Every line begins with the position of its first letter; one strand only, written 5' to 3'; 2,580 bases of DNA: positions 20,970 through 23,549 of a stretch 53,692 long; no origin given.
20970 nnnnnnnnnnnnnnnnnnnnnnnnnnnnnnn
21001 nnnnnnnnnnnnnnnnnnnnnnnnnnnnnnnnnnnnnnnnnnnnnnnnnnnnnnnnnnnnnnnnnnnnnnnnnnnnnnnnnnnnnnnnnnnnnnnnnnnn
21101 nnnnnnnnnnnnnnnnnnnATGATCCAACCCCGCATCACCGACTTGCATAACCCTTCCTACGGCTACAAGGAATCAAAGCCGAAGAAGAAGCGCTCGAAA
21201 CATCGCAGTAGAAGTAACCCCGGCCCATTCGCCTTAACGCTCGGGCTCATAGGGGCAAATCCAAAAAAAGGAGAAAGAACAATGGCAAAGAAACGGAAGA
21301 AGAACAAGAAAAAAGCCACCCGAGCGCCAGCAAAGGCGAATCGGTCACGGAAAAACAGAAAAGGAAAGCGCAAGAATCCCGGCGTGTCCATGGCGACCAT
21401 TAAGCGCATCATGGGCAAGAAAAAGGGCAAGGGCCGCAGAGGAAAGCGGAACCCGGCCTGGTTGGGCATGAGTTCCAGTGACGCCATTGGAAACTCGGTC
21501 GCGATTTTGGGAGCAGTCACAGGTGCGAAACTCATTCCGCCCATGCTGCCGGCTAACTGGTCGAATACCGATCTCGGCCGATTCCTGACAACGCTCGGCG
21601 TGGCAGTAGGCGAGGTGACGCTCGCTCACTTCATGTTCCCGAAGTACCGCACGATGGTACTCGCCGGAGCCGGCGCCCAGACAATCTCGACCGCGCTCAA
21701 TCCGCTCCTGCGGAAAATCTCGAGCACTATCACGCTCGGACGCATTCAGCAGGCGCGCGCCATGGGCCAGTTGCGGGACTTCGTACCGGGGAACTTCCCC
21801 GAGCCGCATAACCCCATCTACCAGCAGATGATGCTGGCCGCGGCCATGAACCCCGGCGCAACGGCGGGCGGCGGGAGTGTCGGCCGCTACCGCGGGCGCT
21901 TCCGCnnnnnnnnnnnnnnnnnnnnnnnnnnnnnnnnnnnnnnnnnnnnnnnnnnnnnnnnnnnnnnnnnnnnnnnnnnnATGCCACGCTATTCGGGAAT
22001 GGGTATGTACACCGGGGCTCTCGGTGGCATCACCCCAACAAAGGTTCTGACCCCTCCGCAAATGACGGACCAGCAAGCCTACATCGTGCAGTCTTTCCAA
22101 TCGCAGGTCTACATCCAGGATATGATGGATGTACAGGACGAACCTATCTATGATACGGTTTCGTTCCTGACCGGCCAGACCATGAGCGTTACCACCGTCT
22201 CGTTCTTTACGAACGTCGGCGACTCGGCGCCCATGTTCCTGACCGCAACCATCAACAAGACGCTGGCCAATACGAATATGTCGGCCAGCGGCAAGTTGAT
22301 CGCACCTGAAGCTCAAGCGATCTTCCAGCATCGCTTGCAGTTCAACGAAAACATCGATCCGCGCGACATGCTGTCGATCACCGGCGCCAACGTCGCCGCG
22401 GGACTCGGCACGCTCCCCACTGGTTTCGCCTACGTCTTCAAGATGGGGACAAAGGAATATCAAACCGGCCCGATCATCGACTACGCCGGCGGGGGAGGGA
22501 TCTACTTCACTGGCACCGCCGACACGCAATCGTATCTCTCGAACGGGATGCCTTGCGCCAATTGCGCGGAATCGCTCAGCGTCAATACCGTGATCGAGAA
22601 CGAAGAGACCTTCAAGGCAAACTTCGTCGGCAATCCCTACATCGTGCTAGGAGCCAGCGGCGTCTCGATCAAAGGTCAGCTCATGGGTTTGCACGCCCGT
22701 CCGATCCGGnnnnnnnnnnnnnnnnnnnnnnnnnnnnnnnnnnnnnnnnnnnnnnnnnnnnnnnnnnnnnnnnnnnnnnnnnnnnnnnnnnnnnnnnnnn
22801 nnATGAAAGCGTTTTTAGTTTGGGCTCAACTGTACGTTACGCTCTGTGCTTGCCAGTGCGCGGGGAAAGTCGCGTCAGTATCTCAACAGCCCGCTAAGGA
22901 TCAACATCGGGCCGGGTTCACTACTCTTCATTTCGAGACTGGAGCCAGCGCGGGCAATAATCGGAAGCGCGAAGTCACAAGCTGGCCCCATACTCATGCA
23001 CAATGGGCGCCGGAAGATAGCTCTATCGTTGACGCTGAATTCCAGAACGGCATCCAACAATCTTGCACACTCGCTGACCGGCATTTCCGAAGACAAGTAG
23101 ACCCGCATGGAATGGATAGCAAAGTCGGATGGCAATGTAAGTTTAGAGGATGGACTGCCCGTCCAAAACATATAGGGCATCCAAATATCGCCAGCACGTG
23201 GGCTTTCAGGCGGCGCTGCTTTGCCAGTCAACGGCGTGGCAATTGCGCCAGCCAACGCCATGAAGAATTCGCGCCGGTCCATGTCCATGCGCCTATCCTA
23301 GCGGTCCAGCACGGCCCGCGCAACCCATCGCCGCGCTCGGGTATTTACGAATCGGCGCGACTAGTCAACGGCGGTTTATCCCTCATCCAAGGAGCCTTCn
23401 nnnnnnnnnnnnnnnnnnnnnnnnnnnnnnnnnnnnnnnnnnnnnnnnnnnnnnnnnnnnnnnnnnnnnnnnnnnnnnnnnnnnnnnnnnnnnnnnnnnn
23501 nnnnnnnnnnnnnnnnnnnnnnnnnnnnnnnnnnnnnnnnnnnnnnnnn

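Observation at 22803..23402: Tat-signal protein encoded antisense between two capsid-like genes, codon-aligned with an open 200-codon sense ORF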

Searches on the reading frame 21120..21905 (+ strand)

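Call 6: search_protein_families(library=pfam, proteins=[window:21120-21905:+], max_evalue=0.1)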
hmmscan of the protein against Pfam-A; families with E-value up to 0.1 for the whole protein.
window:21120-21905:+ (262 aa): 0 families

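Call 7: search_protein_families(library=phrogs, proteins=[window:21120-21905:+], max_evalue=0.1)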
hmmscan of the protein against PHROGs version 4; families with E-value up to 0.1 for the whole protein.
window:21120-21905:+ (262 aa): 1 family
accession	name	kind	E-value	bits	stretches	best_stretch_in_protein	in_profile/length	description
phrog_12197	-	unknown function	0.065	13.3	1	111-210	99-194/347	-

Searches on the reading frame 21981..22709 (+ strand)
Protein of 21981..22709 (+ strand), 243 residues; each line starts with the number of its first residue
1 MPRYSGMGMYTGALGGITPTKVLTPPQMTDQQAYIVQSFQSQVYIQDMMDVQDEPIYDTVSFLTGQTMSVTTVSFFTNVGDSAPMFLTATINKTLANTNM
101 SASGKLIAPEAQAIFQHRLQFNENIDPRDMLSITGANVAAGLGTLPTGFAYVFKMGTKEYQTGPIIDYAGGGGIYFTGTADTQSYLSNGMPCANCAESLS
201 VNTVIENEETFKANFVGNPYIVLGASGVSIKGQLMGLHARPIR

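Call 6: search_protein_families(library=pfam, proteins=[window:21981-22709:+], max_evalue=0.1)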
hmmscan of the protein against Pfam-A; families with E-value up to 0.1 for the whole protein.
window:21981-22709:+ (243 aa): 0 families

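Call 7: search_protein_families(library=phrogs, proteins=[window:21981-22709:+], max_evalue=0.1)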
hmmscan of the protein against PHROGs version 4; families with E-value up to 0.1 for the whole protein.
window:21981-22709:+ (243 aa): 0 families

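Call 43: find_related_loci(query=window:21981-22709:+, collection=viral_contigs, flank=6000)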
Query window:21981-22709:+ (243 aa) in viral_contigs; peptide patterns used: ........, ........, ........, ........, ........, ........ (x = any residue, [..] = any of these).
1 stretches matched a pattern, but none encodes a relative of the query by tblastn (E <= 1e-3).

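Call 82: find_homologous_proteins(query=window:21981-22709:+, max_evalue=0.001)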
Query window:21981-22709:+ (243 aa): 48 proteins with E <= 0.001 among 427 candidates.
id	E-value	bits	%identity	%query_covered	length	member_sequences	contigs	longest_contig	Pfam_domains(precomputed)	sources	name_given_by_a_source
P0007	3.6e-151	519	97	100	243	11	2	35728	-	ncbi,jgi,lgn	jgi:hypothetical protein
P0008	1.0e-130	452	83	100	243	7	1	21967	-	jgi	jgi:hypothetical protein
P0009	2.1e-127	441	81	100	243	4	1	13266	-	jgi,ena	-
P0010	5.1e-114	397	72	100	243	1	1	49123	-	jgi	jgi:hypothetical protein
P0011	1.3e-113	396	75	96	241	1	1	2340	-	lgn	-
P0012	1.7e-112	393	75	96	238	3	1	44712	-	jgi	jgi:hypothetical protein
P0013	4.1e-111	388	72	96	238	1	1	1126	-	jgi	jgi:hypothetical protein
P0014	2.5e-104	366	77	89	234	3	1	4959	-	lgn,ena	-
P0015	1.5e-103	363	68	100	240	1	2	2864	-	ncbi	-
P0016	4.3e-103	362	70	97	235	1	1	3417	-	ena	-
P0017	3.8e-102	359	92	73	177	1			-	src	-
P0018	6.9e-101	355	68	99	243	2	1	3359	-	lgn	-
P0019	2.5e-99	349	71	94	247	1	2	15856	-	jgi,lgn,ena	-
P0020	4.7e-99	349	72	90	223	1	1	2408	PF01131.26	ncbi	-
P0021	6.7e-98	345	72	89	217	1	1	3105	-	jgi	jgi:hypothetical protein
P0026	1.4e-54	203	51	93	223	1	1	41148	-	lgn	-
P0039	2.4e-29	120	40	89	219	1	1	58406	-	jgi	jgi:hypothetical protein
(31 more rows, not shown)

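Call 83: find_encoding_contigs(protein=P0008, flank=8000, max_places=2)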
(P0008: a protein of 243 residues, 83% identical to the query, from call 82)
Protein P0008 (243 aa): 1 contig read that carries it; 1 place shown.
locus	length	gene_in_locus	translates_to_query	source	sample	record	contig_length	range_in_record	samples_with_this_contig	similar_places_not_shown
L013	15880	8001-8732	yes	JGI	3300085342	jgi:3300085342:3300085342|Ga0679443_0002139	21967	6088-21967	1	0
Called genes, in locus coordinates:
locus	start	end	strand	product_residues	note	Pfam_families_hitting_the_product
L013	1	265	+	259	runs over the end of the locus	-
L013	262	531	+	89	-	-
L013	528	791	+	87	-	-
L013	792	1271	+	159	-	-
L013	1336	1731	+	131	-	-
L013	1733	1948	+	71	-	PF28077:THIVI_2564 (weak)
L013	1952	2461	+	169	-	-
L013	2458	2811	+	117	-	-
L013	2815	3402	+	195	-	-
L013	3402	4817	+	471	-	-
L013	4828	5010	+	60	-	-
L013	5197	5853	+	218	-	-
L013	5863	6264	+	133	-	-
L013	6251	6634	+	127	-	-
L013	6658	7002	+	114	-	-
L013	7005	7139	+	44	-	-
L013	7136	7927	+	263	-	-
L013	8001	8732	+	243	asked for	-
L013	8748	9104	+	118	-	-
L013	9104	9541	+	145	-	-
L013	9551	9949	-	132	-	-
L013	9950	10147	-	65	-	-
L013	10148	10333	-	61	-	-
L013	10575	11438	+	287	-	-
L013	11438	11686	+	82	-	-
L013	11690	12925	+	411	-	-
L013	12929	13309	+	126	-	-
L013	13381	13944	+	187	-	-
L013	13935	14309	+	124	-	-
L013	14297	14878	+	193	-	-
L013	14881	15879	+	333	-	?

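Call 84: find_encoding_contigs(protein=P0010, flank=8000, max_places=2)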
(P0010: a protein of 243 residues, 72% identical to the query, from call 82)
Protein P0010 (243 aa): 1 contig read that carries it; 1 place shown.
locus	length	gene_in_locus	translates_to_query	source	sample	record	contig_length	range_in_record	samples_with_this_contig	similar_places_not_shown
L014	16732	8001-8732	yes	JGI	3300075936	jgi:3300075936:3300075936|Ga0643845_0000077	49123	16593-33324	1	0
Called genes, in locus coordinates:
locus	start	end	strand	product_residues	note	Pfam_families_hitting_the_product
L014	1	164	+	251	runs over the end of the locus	-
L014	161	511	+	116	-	-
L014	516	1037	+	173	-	-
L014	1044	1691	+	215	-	-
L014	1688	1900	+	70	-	-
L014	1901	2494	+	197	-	-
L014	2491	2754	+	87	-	-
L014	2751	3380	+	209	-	-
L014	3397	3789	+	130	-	-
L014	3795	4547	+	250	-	-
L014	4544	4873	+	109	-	-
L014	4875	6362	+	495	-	-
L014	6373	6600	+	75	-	-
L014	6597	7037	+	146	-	-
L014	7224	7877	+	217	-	-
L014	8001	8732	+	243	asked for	-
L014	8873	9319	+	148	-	-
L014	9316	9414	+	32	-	-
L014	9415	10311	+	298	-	-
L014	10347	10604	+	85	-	-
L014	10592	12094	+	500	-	-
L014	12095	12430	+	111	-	PF05345:He_PIG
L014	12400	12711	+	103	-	-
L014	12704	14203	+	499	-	PF05345:He_PIG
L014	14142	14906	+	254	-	-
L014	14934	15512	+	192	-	-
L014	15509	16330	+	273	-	-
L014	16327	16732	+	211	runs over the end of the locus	PF05105:Phage_holin_4_1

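Call 85: find_encoding_contigs(protein=P0012, flank=8000, max_places=2)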
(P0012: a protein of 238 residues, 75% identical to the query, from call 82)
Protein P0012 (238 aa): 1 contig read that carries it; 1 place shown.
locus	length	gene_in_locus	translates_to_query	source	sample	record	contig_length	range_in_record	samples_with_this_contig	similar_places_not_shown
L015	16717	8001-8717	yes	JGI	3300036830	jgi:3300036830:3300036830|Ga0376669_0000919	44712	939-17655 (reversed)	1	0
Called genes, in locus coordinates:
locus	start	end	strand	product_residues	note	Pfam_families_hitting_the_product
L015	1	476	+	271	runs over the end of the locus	-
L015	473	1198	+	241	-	-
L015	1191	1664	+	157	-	-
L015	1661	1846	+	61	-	-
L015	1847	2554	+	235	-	-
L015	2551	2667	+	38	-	-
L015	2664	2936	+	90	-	-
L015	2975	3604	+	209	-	-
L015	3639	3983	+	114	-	-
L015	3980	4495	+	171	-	-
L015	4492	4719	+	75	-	-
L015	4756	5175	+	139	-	-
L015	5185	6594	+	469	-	-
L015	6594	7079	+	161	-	-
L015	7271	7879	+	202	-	-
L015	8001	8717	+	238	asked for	-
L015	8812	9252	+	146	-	-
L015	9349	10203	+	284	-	-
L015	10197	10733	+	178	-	-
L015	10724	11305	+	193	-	-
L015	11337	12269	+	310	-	-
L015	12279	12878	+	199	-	-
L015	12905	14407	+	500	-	PF13229:Beta_helix (faint)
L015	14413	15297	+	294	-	-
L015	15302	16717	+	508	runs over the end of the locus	-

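Call 89: find_encoding_contigs(protein=P0009, flank=8000, max_places=1)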
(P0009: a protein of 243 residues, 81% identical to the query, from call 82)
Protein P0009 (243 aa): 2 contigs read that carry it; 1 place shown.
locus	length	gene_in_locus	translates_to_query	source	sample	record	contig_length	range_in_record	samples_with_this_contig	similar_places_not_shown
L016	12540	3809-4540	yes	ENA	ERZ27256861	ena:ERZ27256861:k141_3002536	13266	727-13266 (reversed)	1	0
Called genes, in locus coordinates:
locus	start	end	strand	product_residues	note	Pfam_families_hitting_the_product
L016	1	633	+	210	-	?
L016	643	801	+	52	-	-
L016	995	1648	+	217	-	-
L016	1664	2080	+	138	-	-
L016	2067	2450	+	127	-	-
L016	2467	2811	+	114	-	-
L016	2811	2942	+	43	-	-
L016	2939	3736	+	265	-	-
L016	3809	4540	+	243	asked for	-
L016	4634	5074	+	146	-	-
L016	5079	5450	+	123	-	-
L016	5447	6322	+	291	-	-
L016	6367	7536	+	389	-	-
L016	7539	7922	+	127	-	-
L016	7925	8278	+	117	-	-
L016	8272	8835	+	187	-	-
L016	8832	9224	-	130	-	-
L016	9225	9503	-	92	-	-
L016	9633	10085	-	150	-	-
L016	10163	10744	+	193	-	-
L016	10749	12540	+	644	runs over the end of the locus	-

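Call 90: find_encoding_contigs(protein=P0019, flank=8000, max_places=1)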
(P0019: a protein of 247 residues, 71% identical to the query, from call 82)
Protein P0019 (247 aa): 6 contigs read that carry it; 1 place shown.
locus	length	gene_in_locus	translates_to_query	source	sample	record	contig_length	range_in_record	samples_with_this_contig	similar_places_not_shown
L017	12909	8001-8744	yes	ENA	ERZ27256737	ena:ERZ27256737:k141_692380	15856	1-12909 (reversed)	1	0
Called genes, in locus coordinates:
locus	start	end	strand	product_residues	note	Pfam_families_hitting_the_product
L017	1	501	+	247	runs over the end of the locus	-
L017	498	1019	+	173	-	-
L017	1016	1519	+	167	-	-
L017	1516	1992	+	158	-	-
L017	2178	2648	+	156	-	-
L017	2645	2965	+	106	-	-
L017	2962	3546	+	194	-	-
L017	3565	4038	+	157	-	-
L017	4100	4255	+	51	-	-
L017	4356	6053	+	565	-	-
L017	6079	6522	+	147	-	-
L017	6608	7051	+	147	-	-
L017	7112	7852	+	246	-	-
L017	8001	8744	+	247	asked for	-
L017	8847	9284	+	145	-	-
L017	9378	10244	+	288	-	-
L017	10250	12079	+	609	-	PF05345:He_PIG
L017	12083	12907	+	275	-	?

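Call 102: predict_structure(alignment_id=A5)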
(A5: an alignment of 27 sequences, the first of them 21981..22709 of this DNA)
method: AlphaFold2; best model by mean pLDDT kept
length: 243 residues; sequences in the alignment: 27
mean_pLDDT: 74.3   pTM: 0.65
mean pLDDT of the five models: 74.3, 74.0, 71.0, 69.7, 68.4
residues with pLDDT >= 90: 41; 70-90: 120; 50-70: 50; < 50: 32
segments of 3 or more residues with pLDDT < 50: 1-14, 171-176, 184-189
pLDDT, mean of each block of 10 residues (from residue 1): 40 47 68 70 64 90 91 90 82 88 88 86 80 70 65 90 76 44 49 55 83 91 88 89 70
secondary structure, 60 per line:
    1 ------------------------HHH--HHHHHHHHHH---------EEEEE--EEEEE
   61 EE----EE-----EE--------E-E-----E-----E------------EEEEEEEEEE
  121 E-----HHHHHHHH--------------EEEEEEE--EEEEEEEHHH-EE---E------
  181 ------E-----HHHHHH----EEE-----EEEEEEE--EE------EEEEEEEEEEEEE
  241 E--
elements in order: H30-39 E49-53 E56-62 E111-121 H127-134 E149-155 E158-164 H193-198 E203-205 E211-217 E228-241

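Call 107: fold_search(model_id=the predicted structure, library=pdb)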
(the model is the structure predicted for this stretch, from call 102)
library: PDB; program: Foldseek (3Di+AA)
matches with E <= 10: 649; with E <= 0.001: 0
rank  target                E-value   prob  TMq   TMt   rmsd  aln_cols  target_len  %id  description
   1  2jg8_C                3.1e-02  0.60  0.23  0.34   9.2       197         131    8  Crystallographic structure of human C1q globular heads complexed to phosphatidyl-serine (released 2008-02-19)
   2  5h49_B                3.1e-02  0.54  0.23  0.34   8.4       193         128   10  Crystal structure of Cbln1 (released 2017-09-13)
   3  7rlm_B                3.3e-02  0.57  0.24  0.36  10.1       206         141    9  Crystal Structure of Potato Leafroll Virus (PLRV) Coat Protein (released 2022-01-19)
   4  8a06                  4.6e-02  0.35  0.20  0.28  16.2       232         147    7  Flavobacterium infecting lipid-containing phage FLiP penton protein (released 2022-12-14)
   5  5ybz_C                4.8e-02  0.85  0.28  0.44   8.5       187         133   11  High resolution structure of complement C1q-like protein 3 C1q domain (released 2018-10-03)
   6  5ybz_A                4.8e-02  0.82  0.27  0.42   8.8       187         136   11  High resolution structure of complement C1q-like protein 3 C1q domain (released 2018-10-03)
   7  4oul_E                5.7e-02  0.44  0.23  0.34   8.2       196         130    9  Crystal structure of human Caprin-2 C1q domain (released 2014-10-29)
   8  9lkk_D                6.0e-02  0.80  0.27  0.42   8.7       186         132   10  Crystal structure of C1ql1-gC1q hexamer (released 2025-12-17)
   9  4qql_C                6.7e-02  0.87  0.30  0.47   8.5       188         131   11  Crystal structure of C1QL3 in P1 space group (released 2015-04-22)
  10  2q1m                  6.7e-02  0.44  0.18  0.30   8.8       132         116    9  Crystal Structure of human GITRL (released 2007-11-13)
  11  6scl_C                6.7e-02  0.30  0.22  0.32  11.8       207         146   11  Cryo-EM Structure of Barley Yellow Dwarf Virus VLP (released 2019-10-02)
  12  4qqh                  7.1e-02  0.85  0.29  0.46   8.1       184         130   11  Crystal structure of C1QL3 in space group H32 (released 2015-04-15)
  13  4ous                  7.5e-02  0.38  0.22  0.32   9.1       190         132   10  Crystal structure of zebrafish Caprin-2 C1q domain (released 2014-10-29)
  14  9lkk_F                7.9e-02  0.75  0.28  0.43   8.8       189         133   12  Crystal structure of C1ql1-gC1q hexamer (released 2025-12-17)
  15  4nn0_C                8.4e-02  0.28  0.21  0.30   9.6       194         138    8  Crystal structure of the C1QTNF5 globular domain in space group P63 (released 2014-03-26)
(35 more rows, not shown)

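Call 114: find_encoding_contigs(protein=P0026, flank=10000, max_places=1)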
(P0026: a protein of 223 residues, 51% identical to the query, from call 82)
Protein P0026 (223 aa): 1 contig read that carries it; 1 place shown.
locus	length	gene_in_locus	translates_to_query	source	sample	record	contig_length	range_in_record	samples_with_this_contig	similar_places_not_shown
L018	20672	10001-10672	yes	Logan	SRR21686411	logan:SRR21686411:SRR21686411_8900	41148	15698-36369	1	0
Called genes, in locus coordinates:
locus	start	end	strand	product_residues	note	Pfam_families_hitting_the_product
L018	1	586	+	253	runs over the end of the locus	-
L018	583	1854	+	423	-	PF02086:MethyltransfD12 (faint)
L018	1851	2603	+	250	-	-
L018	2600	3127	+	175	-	-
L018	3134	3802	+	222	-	-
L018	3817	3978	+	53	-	-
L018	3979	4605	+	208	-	-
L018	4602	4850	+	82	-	-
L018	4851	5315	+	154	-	-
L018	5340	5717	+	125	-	-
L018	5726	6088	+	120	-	-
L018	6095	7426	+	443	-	-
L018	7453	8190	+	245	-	-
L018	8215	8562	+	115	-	-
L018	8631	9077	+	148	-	-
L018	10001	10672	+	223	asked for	-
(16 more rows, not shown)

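Call 115: find_encoding_contigs(protein=P0039, flank=10000, max_places=1)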
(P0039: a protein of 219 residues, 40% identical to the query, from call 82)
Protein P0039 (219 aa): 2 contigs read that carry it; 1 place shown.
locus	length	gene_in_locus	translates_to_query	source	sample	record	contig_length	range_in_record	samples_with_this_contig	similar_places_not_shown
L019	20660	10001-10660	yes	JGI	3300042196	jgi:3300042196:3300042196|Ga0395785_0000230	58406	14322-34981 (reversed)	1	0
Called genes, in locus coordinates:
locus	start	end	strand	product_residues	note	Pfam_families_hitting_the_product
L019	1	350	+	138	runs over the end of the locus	-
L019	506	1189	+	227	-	-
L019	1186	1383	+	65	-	-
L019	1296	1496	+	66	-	-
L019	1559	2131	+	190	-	-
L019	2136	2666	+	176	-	-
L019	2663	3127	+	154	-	-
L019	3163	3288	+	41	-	-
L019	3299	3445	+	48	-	-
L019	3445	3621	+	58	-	-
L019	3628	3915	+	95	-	-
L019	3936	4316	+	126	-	-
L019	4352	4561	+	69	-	-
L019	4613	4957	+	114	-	-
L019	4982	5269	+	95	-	-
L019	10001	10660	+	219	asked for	-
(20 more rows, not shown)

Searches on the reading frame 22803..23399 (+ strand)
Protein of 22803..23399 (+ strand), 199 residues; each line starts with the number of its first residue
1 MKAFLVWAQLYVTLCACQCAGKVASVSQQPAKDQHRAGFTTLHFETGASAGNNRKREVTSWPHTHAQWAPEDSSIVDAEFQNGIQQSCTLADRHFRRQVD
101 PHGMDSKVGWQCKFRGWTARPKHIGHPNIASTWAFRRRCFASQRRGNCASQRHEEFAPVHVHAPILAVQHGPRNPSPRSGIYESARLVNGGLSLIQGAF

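Call 6: search_protein_families(library=pfam, proteins=[window:22803-23399:+], max_evalue=0.1)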
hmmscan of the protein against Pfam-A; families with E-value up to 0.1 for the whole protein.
window:22803-23399:+ (199 aa): 0 families

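Call 7: search_protein_families(library=phrogs, proteins=[window:22803-23399:+], max_evalue=0.1)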
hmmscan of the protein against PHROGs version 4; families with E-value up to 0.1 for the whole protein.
window:22803-23399:+ (199 aa): 0 families

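Call 19: search_protein_families(library=ncbifam, proteins=[window:22803-23399:+], max_evalue=10)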
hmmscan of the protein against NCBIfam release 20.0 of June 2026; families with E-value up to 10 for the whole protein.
window:22803-23399:+ (199 aa): 0 families
